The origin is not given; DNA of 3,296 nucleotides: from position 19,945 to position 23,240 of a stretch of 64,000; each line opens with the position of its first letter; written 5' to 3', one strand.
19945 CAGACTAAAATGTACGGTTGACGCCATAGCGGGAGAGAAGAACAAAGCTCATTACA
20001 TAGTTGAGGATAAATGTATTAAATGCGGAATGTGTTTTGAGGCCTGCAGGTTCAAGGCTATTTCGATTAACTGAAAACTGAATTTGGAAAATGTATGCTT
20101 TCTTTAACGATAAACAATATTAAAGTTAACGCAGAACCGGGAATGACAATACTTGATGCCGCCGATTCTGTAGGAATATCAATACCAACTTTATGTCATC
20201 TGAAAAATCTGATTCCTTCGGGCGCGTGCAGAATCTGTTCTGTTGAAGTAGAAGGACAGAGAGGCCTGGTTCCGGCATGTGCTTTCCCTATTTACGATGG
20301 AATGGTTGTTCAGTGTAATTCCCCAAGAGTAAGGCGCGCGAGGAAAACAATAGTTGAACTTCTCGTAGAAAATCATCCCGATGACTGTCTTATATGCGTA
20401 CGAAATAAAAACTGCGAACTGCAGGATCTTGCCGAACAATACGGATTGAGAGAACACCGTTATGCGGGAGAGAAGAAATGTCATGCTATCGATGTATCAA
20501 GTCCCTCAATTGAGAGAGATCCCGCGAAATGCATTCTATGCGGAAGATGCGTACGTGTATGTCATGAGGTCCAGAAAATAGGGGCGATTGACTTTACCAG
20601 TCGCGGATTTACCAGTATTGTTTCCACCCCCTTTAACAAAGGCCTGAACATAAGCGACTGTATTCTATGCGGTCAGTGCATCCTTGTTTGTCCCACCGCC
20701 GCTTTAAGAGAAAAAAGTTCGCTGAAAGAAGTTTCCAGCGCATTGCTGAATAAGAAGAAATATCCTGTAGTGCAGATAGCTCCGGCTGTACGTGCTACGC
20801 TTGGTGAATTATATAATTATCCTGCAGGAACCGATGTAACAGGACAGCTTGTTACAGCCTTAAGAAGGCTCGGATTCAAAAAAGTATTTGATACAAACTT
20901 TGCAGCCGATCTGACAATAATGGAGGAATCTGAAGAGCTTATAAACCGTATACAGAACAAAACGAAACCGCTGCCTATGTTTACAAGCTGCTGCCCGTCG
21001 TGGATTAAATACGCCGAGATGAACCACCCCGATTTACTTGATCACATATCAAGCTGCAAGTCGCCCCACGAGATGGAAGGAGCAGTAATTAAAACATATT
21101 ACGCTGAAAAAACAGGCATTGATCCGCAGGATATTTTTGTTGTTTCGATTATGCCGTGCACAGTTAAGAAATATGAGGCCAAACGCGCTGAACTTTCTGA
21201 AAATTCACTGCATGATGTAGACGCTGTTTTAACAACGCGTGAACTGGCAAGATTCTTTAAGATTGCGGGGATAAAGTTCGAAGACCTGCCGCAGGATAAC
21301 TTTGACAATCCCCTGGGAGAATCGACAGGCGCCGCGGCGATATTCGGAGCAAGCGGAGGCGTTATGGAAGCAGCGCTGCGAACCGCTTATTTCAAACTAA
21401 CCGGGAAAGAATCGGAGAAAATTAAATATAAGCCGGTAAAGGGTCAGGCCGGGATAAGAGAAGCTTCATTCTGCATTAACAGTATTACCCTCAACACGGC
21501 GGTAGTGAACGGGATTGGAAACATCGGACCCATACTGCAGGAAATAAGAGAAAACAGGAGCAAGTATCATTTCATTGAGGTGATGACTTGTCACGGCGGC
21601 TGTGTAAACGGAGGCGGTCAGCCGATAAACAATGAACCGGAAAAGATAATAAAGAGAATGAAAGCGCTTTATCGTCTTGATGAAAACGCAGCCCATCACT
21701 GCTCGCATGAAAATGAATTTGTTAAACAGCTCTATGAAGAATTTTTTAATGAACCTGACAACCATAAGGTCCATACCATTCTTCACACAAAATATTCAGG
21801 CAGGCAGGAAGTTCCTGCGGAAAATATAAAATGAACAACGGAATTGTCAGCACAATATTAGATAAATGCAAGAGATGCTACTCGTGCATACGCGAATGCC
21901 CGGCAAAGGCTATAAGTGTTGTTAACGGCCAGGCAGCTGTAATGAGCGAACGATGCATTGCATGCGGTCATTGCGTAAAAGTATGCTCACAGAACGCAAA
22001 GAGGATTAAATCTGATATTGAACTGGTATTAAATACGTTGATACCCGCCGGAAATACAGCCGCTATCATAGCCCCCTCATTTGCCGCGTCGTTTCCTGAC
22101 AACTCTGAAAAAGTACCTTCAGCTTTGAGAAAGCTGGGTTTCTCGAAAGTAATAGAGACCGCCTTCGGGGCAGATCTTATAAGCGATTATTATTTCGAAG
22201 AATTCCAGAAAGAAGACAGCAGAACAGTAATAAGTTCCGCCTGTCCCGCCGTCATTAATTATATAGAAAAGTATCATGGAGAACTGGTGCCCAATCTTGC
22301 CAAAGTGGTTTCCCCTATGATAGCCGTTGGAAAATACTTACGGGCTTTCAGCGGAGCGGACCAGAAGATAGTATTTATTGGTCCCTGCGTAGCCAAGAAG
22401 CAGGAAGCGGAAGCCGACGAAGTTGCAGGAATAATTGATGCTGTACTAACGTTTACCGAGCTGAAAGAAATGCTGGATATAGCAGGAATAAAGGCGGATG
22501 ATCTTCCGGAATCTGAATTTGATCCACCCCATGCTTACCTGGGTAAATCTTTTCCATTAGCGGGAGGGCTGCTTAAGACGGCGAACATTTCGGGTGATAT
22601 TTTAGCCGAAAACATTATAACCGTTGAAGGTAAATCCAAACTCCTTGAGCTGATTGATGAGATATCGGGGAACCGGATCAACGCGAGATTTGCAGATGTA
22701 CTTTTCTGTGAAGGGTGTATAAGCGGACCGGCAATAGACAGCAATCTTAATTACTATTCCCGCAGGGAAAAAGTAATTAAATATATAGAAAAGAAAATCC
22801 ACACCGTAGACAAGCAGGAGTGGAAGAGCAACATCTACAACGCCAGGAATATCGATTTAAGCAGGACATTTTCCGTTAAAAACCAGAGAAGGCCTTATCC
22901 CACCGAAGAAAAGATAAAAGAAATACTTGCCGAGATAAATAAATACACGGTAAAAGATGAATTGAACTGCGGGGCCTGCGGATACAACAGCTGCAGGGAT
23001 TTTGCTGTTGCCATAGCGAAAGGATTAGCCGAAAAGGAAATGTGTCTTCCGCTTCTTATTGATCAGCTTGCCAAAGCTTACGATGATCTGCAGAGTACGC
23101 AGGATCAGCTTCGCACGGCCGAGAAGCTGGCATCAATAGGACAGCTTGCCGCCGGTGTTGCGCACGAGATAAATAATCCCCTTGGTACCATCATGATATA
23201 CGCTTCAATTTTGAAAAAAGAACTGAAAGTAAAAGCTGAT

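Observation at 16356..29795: One about 13.4-kb co-directional gene string: HydF, two different NuoE/NuoF/HydA [FeFe]-hydrogenases, and a four-gene sensor/phosphorelay module wedged between them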

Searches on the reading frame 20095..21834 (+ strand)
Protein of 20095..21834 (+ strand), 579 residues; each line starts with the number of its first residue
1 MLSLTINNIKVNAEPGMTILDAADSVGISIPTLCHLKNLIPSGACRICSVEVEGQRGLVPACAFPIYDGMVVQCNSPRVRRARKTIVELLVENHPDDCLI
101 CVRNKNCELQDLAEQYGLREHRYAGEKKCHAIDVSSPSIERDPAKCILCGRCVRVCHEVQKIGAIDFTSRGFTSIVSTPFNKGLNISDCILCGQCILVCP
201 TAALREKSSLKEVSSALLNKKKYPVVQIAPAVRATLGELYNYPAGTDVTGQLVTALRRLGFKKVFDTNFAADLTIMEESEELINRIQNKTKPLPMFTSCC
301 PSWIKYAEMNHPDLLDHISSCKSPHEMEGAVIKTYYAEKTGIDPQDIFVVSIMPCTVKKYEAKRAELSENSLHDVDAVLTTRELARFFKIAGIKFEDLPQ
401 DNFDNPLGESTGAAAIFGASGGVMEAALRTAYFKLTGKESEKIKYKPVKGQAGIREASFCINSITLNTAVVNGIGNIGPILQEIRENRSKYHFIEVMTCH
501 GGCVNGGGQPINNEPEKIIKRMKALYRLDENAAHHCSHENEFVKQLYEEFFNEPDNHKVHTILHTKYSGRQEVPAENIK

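Call 3: search_protein_families(library=pfam, proteins=[window:20095-21834:+])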
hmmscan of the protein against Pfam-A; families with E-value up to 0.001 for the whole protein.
window:20095-21834:+ (579 aa): 18 families
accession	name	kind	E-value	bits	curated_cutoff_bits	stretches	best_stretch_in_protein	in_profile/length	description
PF02906.19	Fe_hyd_lg_C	-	1.5e-96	323.2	22.1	1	223-507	2-245/245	Iron only hydrogenase large subunit, C-terminal domain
PF02256.22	Fe_hyd_SSU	-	6.9e-19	68.1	24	1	516-569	2-55/56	Iron hydrogenase small subunit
PF10588.14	NADH-G_4Fe-4S_3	-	4.1e-18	65.1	27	1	83-122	1-40/40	NADH-ubiquinone oxidoreductase-G iron-sulfur binding region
PF13510.11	Fer2_4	-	1e-16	61.2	22.8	1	1-75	3-80/82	2Fe-2S iron-sulfur cluster binding domain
PF00037.32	Fer4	-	5.1e-09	36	21.1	2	187-204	6-23/24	4Fe-4S binding domain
PF12838.12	Fer4_7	-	1.9e-08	35.1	27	1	145-203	1-52/52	4Fe-4S dicluster domain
PF12837.12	Fer4_6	-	1.5e-07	31.5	25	1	139-158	2-21/24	4Fe-4S binding domain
PF22117.2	Fer4_Nqo3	-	2e-06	28.3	27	1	137-204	2-66/67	NADH-quinone oxidoreductase subunit 3, ferredoxin-like domain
PF12800.12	Fer4_4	-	7.1e-06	26.4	24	0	187-201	2-16/17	4Fe-4S binding domain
PF13237.11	Fer4_10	-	8e-06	26.1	25.5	0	139-157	2-22/53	4Fe-4S dicluster domain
PF13459.11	Fer4_15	-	4.2e-05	24.6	22.4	0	141-161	3-23/66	4Fe-4S single cluster domain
PF13746.11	Fer4_18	-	8.5e-05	23.2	27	0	185-202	57-74/114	4Fe-4S dicluster domain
PF13187.11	Fer4_9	-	0.00019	21.8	27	1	145-203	1-51/52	4Fe-4S dicluster domain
PF13183.11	Fer4_8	-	0.00022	22.1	27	1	145-201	4-66/68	4Fe-4S dicluster domain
PF25160.1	LdpA_Fe-S-bd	-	0.00027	21.1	27.6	0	184-208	23-47/49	LdpA Fe-S cluster-binding domain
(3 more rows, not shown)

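Call 55: search_protein_families(library=ncbifam, proteins=[window:20095-21834:+], max_evalue=0.00001)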
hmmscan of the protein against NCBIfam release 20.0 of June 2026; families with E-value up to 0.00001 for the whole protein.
window:20095-21834:+ (579 aa): 10 families
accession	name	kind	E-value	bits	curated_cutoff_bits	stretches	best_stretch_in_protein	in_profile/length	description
NF040763.1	FeFe_hydrog_A6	exception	8.4e-251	833.3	765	1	3-569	2-570/571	NADH-dependent [FeFe] hydrogenase, group A6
NF040762.1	Hydr_FeFe_Clost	exception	7.1e-185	615.9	900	1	4-567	3-571/572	ferredoxin hydrogenase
TIGR02512.1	FeFe_hydrog_A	subfamily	1.9e-156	520.7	405.95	1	138-511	1-374/375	[FeFe] hydrogenase, group A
NF005745.0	PRK07569.1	equivalog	6.4e-59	199.2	333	1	3-209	5-212/238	bidirectional hydrogenase complex protein HoxU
TIGR04105.1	FeFe_hydrog_B1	subfamily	2e-55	188.3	450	2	129-457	127-429/462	monomeric [FeFe] hydrogenase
TIGR01973.1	NuoG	equivalog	1.1e-47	163.2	470.05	1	4-208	1-202/606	NADH-quinone oxidoreductase subunit NuoG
NF006305.0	PRK08493.1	equivalog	5.7e-37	127.2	591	1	1-207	1-224/819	NADH-quinone oxidoreductase subunit G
NF005895.0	PRK07860.1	equivalog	1.3e-34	119.4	802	1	2-205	18-221/811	NADH-quinone oxidoreductase subunit G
NF009454.0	PRK12814.1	equivalog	1.5e-29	102.9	916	1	2-99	4-101/657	putative NADPH-dependent glutamate synthase small subunit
NF004546.0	PRK05888.3-3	equivalog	4.3e-06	26.2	260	1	144-205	64-125/196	NADH-quinone oxidoreductase subunit NuoI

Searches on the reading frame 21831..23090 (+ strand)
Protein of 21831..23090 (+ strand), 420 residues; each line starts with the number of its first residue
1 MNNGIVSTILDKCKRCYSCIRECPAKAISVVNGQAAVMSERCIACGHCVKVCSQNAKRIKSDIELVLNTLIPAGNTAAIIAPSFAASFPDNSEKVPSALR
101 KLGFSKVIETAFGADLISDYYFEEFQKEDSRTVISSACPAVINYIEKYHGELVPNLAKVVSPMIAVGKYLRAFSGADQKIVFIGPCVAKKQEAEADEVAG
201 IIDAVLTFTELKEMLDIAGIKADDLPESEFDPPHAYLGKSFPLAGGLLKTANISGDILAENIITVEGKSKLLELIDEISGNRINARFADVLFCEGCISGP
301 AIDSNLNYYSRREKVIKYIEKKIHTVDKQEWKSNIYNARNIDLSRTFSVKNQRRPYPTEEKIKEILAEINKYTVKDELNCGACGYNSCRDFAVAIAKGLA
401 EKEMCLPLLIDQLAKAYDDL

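Call 32: search_solved_structures(query=window:21831-23090:+, max_evalue=1e-18, show_alignments=4)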
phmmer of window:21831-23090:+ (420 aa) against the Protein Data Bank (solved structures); distinct sequences matched with E-value up to 1e-18: 22.
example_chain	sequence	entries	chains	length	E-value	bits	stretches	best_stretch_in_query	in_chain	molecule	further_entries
7p5h_A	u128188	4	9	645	9.3e-27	97.4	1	37-249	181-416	Fe-hydrogenase, subunit alpha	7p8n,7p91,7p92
8a6t_A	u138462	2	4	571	6.1e-25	91.4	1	37-250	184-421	Electron bifurcating hydrogenase subunit HydA1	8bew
7qv7_D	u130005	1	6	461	1.3e-24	90.3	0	80-251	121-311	Hydrogen dependent carbon dioxide reductase subunit HydA2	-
6gly_A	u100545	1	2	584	2.3e-22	82.9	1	39-262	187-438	Iron hydrogenase 1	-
6gm4_A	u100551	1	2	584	3.2e-22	82.4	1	39-262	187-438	Iron hydrogenase 1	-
6gm0_A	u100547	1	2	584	4.1e-22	82.1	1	39-263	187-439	Iron hydrogenase 1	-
7qhf_A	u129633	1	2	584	6.2e-22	81.5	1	39-262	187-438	Iron hydrogenase 1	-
6yf4_A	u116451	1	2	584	6.5e-22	81.4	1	39-263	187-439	Iron hydrogenase 1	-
5la3_A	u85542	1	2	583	6.8e-22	81.4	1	39-263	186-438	Iron hydrogenase 1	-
1c4a_A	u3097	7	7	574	7.1e-22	81.3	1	39-262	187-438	PROTEIN (FE-ONLY HYDROGENASE) | PROTEIN (PERIPLASMIC HYDROGENASE 1) | Iron hydrogenase 1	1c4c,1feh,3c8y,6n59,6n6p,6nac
4xdd_A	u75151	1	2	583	7.8e-22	81.2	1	39-262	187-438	Iron hydrogenase 1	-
4xdc_A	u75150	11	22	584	7.8e-22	81.2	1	39-262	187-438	Iron hydrogenase 1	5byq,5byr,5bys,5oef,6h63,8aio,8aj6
8cjy_A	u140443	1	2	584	9.4e-22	80.9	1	39-262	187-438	Iron hydrogenase 1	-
6gm8_A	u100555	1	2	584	1.1e-21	80.7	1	39-263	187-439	Iron hydrogenase 1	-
6glz_A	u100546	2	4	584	1.4e-21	80.3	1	39-262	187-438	Iron hydrogenase 1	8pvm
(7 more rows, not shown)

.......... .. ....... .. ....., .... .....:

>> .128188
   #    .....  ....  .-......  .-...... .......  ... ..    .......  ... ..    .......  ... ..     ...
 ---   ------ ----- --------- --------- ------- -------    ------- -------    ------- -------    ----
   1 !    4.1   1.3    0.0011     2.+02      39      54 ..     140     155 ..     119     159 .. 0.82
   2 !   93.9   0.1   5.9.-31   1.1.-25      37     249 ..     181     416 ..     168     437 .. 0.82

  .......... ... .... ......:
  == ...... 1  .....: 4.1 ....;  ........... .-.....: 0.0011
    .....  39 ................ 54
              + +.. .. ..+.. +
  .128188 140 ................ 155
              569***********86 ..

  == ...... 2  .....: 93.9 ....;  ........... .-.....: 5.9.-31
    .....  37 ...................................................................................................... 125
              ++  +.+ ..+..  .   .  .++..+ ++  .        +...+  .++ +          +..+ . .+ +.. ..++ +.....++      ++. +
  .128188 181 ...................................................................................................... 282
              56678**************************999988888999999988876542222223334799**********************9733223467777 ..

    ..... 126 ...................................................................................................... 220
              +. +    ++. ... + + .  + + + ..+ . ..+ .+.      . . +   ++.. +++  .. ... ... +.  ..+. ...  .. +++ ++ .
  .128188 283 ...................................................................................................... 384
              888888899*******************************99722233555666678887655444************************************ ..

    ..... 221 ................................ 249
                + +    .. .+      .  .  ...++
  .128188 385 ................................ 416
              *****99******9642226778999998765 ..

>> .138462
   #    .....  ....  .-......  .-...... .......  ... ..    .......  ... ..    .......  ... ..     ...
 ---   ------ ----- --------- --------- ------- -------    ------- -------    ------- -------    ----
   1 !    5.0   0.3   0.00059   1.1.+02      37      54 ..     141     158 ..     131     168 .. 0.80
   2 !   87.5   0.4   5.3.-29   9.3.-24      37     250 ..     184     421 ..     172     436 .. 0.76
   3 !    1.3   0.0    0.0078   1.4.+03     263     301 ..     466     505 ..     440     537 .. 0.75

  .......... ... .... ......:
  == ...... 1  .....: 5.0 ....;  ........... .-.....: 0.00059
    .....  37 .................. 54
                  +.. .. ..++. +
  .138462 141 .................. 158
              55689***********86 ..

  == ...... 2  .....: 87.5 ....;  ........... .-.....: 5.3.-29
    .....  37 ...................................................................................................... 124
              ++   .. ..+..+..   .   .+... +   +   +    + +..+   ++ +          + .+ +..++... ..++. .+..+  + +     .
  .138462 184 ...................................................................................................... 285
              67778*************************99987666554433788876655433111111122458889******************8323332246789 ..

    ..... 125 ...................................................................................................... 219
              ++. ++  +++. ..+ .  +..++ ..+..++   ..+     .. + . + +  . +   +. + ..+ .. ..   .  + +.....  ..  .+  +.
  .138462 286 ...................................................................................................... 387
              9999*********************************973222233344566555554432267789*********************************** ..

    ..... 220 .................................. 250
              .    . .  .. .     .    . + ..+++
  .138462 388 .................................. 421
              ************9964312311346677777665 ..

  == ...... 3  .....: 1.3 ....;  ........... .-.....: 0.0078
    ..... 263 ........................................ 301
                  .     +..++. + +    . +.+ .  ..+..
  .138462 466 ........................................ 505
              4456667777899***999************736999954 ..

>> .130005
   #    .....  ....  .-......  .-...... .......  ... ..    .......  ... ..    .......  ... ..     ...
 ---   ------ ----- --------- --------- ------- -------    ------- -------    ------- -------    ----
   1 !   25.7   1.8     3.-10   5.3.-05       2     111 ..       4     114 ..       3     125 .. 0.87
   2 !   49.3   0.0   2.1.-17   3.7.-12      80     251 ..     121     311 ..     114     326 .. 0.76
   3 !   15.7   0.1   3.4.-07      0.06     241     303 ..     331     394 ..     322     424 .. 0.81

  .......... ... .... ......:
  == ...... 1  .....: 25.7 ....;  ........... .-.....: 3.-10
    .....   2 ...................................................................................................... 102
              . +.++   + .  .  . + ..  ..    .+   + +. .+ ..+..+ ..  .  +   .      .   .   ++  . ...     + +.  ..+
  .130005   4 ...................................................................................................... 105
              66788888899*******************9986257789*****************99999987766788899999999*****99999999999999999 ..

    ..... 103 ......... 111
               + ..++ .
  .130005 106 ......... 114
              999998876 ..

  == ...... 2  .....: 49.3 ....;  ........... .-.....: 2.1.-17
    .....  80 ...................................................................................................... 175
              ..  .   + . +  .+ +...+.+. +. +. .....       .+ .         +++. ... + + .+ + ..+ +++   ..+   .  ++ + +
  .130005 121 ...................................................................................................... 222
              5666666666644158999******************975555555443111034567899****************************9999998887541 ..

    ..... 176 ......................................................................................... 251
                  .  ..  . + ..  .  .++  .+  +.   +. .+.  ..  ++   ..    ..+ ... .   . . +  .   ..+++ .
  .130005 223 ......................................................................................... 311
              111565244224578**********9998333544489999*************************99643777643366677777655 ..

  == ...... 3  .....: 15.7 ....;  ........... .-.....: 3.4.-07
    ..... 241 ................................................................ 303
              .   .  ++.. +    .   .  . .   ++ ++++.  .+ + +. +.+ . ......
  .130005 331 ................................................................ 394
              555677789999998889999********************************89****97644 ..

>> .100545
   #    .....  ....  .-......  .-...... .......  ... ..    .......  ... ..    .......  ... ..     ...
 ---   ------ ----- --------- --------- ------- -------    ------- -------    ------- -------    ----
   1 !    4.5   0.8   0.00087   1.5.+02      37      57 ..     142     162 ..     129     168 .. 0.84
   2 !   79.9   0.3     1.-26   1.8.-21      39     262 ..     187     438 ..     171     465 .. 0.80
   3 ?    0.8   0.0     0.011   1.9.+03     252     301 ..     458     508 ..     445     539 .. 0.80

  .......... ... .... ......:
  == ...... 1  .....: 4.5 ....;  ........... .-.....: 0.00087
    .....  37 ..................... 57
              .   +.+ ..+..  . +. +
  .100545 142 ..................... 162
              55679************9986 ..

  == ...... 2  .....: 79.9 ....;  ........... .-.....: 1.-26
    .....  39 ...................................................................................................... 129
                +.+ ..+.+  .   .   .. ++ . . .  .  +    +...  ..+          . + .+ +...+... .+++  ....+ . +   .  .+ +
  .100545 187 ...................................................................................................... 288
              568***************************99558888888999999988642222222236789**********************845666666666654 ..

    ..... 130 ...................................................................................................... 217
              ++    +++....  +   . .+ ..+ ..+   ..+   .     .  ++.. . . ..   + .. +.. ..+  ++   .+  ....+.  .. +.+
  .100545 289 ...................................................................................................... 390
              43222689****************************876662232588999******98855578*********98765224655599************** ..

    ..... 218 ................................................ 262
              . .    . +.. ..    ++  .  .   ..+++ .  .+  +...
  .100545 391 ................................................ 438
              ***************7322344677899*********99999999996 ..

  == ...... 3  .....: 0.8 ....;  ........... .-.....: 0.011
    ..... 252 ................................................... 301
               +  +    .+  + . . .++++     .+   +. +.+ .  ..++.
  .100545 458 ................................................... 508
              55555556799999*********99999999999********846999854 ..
